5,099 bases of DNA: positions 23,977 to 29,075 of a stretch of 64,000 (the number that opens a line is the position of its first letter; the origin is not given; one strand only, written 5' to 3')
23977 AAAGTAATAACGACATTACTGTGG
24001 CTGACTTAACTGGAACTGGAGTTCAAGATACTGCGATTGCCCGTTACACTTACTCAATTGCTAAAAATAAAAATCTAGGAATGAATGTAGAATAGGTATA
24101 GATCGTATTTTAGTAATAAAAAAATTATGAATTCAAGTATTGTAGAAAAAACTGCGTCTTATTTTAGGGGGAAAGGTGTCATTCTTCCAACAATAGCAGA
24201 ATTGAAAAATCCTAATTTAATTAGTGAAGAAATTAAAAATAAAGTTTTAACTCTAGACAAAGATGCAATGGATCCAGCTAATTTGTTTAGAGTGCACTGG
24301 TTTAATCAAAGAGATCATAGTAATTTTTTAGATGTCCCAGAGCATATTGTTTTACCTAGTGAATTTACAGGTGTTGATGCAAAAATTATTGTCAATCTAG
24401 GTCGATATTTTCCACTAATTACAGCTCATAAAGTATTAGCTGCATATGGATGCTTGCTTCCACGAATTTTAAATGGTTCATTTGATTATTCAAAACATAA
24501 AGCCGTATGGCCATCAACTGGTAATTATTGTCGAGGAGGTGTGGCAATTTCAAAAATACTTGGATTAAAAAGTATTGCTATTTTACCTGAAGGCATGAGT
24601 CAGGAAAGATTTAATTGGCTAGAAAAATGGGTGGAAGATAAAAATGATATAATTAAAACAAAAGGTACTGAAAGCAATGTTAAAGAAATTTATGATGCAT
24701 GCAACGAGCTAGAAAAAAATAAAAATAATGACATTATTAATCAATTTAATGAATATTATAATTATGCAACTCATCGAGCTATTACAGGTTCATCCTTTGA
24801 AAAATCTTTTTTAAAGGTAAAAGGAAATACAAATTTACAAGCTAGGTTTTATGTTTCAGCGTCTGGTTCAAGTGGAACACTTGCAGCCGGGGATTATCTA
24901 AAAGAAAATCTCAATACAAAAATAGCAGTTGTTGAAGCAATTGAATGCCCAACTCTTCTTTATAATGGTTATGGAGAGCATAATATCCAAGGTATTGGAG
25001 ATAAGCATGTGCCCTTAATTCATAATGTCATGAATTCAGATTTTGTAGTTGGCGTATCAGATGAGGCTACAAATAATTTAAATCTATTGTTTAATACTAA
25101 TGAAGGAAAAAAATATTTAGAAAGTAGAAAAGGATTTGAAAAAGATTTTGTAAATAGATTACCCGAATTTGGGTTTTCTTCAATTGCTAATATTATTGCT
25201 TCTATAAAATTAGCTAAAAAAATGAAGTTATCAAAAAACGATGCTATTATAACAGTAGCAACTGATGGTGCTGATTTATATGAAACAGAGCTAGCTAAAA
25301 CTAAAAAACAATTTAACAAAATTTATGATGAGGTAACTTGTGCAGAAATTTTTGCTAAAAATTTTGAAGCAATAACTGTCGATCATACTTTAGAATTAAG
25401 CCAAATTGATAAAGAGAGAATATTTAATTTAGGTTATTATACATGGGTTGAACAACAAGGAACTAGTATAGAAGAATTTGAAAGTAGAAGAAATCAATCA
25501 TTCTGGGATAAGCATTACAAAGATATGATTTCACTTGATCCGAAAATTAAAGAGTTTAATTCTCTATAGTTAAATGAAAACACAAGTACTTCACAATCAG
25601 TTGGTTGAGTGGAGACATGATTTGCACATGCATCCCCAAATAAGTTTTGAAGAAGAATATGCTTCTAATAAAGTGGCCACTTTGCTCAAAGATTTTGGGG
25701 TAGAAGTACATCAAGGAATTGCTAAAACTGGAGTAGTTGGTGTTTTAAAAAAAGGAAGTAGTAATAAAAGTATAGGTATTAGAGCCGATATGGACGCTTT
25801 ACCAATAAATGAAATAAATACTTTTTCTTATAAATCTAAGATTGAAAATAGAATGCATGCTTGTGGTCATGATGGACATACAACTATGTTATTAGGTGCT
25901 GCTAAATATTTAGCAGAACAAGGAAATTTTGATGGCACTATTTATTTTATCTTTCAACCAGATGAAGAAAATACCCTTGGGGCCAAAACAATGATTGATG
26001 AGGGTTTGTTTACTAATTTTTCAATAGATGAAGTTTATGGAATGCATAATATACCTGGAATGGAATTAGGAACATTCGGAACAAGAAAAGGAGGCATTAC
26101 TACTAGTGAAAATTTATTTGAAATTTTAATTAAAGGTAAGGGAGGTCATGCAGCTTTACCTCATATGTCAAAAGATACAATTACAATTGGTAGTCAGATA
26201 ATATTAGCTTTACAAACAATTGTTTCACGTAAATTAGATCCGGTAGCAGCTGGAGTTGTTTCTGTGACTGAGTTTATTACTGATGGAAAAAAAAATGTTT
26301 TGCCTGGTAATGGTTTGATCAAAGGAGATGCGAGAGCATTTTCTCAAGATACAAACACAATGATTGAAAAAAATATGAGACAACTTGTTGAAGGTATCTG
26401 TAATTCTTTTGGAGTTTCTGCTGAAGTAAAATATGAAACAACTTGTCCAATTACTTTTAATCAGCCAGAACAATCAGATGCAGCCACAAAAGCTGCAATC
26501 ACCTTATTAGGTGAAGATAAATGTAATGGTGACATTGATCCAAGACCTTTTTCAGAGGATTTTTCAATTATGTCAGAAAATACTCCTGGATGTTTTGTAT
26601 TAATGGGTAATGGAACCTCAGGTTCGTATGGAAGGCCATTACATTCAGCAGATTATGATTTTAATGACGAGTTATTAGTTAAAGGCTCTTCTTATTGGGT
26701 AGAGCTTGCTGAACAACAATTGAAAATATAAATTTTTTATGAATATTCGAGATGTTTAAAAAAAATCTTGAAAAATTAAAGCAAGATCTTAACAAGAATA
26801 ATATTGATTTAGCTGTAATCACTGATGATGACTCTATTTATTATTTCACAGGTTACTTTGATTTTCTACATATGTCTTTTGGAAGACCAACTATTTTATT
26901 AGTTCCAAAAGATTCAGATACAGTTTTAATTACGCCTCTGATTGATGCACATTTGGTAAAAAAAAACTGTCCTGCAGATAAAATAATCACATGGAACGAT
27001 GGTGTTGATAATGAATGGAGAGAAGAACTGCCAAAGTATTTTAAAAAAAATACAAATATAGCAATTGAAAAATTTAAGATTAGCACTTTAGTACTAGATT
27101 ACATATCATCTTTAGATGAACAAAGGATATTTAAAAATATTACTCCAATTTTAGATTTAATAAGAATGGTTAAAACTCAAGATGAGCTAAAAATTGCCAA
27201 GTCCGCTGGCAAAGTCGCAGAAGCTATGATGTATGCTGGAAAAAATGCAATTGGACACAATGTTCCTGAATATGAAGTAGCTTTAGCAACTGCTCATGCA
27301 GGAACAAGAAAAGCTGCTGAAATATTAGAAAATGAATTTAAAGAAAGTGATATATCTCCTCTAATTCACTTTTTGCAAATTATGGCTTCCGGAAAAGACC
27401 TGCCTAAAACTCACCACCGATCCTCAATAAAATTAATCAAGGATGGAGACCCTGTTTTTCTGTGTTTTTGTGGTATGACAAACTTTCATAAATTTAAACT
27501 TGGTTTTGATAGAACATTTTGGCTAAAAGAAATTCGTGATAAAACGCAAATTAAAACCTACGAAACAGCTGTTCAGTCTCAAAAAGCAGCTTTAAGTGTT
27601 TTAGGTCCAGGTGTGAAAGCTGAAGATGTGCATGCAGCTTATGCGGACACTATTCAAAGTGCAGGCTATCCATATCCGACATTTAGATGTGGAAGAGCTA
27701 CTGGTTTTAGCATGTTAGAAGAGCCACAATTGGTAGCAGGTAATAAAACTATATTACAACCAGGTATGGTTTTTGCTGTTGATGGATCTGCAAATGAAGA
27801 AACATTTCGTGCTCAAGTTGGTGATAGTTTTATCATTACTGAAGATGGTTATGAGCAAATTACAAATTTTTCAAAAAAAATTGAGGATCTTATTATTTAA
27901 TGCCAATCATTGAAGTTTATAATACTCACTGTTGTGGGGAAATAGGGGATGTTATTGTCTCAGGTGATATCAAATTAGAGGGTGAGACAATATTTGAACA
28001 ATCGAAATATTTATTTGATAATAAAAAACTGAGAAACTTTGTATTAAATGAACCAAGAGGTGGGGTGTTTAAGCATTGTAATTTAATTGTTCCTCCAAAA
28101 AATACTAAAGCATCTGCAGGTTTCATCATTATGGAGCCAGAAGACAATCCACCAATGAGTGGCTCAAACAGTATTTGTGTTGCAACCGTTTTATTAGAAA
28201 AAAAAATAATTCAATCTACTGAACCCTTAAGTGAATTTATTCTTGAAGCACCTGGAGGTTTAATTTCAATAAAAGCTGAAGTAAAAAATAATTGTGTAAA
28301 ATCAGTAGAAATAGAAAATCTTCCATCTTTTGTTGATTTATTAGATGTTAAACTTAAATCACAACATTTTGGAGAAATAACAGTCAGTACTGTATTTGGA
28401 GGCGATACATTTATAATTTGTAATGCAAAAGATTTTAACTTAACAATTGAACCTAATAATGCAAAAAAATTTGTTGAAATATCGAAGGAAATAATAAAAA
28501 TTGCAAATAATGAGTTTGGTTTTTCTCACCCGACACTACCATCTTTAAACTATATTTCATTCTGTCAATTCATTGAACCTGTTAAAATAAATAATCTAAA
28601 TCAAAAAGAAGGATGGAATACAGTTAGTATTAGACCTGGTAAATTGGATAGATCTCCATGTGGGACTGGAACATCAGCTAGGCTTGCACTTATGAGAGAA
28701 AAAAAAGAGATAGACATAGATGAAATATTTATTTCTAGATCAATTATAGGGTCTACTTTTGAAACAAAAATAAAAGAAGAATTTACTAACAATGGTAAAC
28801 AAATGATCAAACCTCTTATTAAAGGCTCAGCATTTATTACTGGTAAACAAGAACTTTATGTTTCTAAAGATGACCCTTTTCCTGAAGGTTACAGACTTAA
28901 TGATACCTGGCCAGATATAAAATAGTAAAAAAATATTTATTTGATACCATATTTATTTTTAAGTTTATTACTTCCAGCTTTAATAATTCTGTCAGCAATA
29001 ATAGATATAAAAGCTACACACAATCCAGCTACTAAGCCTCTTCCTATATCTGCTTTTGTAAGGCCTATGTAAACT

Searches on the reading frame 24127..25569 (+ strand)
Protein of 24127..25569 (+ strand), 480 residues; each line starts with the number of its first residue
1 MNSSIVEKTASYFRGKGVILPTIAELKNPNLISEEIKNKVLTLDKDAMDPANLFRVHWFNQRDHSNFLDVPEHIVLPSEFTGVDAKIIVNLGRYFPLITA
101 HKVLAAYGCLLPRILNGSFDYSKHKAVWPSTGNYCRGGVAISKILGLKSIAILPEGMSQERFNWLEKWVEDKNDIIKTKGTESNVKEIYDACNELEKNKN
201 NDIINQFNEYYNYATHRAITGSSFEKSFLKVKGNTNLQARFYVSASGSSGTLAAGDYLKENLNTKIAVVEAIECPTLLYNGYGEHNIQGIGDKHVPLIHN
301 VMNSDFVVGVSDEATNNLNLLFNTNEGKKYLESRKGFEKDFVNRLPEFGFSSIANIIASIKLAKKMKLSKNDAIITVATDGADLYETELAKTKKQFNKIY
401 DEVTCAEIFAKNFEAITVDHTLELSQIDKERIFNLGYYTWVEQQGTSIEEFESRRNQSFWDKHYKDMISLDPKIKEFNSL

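Call 93: search_protein_families(library=pfam, proteins=[window:24127-25569:+], max_evalue=0.00001)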
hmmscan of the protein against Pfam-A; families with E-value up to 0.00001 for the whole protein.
window:24127-25569:+ (480 aa): 1 family
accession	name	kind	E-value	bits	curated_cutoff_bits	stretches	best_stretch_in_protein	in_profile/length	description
PF00291.31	PALP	-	2.2e-09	37.5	35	1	102-314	38-248/295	Pyridoxal-phosphate dependent enzyme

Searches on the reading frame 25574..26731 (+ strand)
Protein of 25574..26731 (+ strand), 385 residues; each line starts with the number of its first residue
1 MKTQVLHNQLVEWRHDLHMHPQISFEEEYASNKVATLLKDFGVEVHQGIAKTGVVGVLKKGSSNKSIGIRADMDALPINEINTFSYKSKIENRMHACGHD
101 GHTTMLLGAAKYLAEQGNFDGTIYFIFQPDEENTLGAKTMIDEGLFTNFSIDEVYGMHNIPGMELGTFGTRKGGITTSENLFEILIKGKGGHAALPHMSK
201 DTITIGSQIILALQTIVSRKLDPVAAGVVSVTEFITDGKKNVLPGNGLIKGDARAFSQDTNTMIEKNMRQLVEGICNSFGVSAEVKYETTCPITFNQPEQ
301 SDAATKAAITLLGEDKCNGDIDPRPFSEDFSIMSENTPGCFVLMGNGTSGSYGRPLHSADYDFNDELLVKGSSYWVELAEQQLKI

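Call 93: search_protein_families(library=pfam, proteins=[window:25574-26731:+], max_evalue=0.00001)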
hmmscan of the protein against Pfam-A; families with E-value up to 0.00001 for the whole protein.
window:25574-26731:+ (385 aa): 1 family
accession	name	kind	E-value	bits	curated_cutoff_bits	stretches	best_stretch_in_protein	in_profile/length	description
PF01546.33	Peptidase_M20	-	9.1e-40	137.2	24.6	1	69-380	2-205/206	Peptidase family M20/M25/M40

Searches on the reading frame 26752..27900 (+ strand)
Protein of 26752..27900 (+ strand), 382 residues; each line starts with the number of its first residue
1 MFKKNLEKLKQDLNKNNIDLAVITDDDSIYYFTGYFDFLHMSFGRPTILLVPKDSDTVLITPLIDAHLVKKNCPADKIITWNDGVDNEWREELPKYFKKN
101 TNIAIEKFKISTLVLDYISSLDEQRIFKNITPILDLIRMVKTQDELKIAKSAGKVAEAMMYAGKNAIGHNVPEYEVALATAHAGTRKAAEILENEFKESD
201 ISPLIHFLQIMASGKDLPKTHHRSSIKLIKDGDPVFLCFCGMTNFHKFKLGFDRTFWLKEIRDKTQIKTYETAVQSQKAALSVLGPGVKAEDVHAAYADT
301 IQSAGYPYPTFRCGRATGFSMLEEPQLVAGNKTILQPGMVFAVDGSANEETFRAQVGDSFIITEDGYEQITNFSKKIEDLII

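Call 93: search_protein_families(library=pfam, proteins=[window:26752-27900:+], max_evalue=0.00001)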
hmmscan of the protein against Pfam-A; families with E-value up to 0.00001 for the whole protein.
window:26752-27900:+ (382 aa): 2 families
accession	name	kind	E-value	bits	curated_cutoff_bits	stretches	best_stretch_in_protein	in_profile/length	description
PF00557.29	Peptidase_M24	-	3.1e-22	79.8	23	1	150-364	4-208/208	Metallopeptidase family M24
PF01321.24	Creatinase_N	-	1.7e-18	67.8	22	1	6-140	2-128/128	Creatinase/Prolidase N-terminal domain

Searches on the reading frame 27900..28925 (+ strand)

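Call 93: search_protein_families(library=pfam, proteins=[window:27900-28925:+], max_evalue=0.00001)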
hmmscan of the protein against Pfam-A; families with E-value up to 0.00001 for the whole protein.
window:27900-28925:+ (341 aa): 1 family
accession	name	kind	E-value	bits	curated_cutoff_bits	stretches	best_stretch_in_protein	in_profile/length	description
PF05544.16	Pro_racemase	-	6.2e-99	331.6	27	1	8-332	3-325/325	Proline racemase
